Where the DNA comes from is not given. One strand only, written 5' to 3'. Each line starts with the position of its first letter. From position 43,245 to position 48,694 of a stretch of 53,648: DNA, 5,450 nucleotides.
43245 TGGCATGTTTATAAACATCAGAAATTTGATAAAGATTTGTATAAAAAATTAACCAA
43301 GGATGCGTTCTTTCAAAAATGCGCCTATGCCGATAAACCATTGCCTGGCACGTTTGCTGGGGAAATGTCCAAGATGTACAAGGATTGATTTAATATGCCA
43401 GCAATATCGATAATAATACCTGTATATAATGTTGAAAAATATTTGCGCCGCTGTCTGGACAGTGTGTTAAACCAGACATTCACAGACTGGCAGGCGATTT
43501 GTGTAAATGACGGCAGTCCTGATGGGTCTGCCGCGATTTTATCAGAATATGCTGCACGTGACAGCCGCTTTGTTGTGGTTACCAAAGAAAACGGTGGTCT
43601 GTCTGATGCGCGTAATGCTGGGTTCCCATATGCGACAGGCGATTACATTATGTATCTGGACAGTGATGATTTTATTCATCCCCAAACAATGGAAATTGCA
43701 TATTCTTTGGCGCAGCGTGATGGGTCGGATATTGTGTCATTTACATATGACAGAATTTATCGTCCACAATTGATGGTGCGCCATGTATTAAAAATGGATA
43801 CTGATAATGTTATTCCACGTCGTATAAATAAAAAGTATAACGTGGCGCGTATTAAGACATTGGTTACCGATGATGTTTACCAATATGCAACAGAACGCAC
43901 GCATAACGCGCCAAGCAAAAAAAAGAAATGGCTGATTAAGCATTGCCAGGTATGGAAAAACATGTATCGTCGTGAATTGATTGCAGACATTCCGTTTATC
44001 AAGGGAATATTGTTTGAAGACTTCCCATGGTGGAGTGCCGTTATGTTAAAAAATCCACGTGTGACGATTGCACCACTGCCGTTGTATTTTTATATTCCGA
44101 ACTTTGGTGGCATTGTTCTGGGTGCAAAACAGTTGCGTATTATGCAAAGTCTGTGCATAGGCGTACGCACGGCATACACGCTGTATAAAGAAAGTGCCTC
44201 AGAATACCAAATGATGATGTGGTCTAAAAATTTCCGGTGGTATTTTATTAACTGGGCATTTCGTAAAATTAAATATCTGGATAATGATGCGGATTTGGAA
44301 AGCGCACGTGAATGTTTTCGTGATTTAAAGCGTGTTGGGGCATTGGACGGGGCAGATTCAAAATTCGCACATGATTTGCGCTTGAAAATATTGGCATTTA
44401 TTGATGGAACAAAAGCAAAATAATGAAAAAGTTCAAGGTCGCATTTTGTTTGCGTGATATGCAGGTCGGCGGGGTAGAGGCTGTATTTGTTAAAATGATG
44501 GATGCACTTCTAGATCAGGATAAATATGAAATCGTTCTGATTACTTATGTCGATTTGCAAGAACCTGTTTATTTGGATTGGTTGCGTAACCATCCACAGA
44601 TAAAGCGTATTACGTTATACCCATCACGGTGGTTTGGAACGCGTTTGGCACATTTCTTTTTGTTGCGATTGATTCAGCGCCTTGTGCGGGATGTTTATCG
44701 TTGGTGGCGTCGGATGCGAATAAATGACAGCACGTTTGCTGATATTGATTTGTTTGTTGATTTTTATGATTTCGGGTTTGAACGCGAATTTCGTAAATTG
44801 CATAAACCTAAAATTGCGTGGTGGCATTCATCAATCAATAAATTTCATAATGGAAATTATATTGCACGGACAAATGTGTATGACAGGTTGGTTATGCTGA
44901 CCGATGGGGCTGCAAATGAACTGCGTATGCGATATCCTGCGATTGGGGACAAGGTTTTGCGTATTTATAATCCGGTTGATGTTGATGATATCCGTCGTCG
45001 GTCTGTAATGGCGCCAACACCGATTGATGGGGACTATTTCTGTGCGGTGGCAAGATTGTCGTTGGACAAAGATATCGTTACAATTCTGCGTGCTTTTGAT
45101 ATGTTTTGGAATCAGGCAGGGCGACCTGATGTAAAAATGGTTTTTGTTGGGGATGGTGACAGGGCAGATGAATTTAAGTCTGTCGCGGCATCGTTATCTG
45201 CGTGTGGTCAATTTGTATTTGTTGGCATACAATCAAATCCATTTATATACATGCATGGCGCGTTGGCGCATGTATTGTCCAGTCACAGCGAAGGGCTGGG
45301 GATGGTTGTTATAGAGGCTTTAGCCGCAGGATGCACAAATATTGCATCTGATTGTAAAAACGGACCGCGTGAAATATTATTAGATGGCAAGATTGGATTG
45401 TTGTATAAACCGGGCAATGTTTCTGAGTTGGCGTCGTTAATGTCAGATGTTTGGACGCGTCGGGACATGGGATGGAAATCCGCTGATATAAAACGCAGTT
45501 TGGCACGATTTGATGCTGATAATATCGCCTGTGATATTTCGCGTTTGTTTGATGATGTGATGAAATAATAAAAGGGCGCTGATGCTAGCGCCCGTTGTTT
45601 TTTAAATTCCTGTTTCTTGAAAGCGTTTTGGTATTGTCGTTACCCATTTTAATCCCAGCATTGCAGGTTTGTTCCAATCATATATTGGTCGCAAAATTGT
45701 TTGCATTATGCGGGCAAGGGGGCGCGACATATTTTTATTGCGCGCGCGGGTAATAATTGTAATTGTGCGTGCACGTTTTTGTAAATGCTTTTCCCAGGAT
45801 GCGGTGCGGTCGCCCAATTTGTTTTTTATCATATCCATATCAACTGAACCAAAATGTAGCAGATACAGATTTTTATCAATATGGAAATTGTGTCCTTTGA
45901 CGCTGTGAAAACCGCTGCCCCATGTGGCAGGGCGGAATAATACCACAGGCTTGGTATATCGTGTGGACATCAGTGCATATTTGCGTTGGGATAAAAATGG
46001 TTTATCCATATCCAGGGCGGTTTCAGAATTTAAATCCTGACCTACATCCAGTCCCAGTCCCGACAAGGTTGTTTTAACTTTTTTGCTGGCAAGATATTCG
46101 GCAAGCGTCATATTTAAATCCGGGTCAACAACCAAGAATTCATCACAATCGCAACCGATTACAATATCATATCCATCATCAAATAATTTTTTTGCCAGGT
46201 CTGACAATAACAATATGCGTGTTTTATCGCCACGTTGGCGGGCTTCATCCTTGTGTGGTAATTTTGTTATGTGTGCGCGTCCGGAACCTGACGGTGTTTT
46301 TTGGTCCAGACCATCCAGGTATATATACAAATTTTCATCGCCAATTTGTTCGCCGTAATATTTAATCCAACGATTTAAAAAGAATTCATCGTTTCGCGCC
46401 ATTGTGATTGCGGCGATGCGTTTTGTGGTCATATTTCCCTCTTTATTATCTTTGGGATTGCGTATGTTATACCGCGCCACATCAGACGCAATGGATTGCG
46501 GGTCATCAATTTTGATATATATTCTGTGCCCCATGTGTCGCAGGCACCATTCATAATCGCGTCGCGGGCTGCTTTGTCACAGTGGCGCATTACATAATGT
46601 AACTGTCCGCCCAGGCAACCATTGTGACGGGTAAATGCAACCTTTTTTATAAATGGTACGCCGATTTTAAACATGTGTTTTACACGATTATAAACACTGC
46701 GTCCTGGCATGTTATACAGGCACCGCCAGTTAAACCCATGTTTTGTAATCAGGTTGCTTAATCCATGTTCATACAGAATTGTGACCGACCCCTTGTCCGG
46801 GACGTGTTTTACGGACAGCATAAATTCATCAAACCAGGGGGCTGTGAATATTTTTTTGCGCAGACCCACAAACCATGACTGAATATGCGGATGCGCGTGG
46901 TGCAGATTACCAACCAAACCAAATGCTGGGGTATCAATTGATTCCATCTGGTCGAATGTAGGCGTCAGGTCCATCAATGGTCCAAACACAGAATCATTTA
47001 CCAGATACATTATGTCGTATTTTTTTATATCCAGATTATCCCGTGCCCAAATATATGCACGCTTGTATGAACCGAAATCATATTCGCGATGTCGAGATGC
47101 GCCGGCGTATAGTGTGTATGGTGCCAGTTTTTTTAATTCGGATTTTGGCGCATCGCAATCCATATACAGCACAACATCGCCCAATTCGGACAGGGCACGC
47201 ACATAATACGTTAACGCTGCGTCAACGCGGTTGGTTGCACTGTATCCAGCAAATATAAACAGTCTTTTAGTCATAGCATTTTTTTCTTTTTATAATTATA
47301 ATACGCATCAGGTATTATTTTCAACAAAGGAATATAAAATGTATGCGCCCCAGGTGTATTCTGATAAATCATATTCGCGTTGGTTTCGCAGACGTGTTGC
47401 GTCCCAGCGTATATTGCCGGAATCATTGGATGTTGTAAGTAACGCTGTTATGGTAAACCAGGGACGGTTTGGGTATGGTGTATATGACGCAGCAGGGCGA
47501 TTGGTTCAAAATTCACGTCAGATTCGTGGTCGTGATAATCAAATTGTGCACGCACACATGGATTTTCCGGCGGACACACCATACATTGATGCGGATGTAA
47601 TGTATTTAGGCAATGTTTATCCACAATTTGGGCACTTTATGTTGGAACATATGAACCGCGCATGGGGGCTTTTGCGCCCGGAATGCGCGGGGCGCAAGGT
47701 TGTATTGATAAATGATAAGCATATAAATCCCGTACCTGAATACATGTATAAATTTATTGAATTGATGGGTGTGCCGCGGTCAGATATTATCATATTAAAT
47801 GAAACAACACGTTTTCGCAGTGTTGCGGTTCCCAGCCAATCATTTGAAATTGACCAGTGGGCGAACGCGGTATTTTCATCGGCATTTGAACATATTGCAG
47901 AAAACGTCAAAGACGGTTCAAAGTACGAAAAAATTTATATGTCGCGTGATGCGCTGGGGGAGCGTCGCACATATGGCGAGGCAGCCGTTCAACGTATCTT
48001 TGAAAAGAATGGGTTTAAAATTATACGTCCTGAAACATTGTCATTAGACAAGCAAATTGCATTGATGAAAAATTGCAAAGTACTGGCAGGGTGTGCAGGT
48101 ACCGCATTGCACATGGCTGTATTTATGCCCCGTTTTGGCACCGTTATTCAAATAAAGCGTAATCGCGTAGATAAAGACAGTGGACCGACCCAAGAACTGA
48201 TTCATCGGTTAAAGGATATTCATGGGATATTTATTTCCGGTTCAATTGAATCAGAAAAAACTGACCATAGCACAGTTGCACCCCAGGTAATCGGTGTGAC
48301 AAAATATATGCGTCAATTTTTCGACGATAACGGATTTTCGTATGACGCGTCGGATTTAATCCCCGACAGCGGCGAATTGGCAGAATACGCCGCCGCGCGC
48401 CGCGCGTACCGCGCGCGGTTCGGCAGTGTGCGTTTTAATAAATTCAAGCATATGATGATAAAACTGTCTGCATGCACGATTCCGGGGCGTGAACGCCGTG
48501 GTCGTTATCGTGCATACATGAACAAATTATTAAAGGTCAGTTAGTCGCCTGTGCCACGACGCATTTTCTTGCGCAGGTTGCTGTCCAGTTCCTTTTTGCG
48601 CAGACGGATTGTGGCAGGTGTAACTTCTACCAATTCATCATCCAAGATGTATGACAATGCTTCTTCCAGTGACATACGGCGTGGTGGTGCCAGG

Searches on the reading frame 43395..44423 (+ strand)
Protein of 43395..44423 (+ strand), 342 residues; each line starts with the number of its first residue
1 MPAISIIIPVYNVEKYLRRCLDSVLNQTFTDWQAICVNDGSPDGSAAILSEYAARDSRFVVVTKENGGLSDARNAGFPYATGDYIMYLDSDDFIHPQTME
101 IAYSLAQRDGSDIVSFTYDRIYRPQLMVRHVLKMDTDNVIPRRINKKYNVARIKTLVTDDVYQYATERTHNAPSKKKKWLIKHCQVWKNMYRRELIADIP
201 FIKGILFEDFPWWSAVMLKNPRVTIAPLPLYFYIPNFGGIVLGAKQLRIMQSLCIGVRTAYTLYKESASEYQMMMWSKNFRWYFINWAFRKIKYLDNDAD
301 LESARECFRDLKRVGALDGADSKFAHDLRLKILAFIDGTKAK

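Call 51: search_protein_families(library=pfam, proteins=[window:43395-44423:+], max_evalue=0.0001)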
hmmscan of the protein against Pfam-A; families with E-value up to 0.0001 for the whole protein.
window:43395-44423:+ (342 aa): 3 families
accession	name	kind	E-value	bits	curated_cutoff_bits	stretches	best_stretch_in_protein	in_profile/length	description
PF00535.33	Glycos_transf_2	-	1.4e-39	136.1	23.3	1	5-143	1-132/168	Glycosyl transferase family 2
PF13641.12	Glyco_tranf_2_3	-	5.4e-11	43.4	27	1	2-117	1-121/230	Glycosyltransferase like family 2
PF10111.15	Glyco_tranf_2_2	-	5.7e-11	42.9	27.3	1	5-107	1-107/276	Glycosyltransferase like family 2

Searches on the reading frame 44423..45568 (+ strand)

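Call 51: search_protein_families(library=pfam, proteins=[window:44423-45568:+], max_evalue=0.0001)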
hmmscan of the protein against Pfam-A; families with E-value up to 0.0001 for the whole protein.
window:44423-45568:+ (381 aa): 2 families
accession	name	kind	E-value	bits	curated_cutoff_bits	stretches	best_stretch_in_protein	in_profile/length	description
PF00534.26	Glycos_transf_1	-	3.6e-26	92.2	26.4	1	203-343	15-155/172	Glycosyl transferases group 1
PF13692.12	Glyco_trans_1_4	-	7e-20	72.2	27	1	206-343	4-139/142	Glycosyl transferases group 1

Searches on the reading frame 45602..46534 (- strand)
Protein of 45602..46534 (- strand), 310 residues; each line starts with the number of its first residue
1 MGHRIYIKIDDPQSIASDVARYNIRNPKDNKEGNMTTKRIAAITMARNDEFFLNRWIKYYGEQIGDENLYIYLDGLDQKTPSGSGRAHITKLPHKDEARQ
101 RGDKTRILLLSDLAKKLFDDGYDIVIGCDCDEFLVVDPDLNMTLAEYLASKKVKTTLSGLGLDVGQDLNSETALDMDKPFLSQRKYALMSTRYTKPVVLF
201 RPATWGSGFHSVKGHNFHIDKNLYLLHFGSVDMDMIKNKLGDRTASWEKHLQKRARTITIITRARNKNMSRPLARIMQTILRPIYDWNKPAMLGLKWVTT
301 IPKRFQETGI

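Call 51: search_protein_families(library=pfam, proteins=[window:45602-46534:-], max_evalue=0.0001)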
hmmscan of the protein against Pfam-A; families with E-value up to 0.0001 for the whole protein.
window:45602-46534:- (310 aa): 1 family
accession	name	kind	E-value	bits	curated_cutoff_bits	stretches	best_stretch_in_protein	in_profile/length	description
PF13704.12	Glyco_tranf_2_4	-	2.8e-10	41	27.5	1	47-146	1-96/98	Glycosyl transferase family 2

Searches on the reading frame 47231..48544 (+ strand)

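Call 51: search_protein_families(library=pfam, proteins=[window:47231-48544:+], max_evalue=0.0001)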
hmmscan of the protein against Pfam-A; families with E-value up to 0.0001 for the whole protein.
window:47231-48544:+ (437 aa): 1 family
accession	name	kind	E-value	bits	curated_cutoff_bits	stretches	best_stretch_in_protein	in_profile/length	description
PF04577.19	Glyco_transf_61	-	7.1e-18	65.6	27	1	133-302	1-133/137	Glycosyltransferase 61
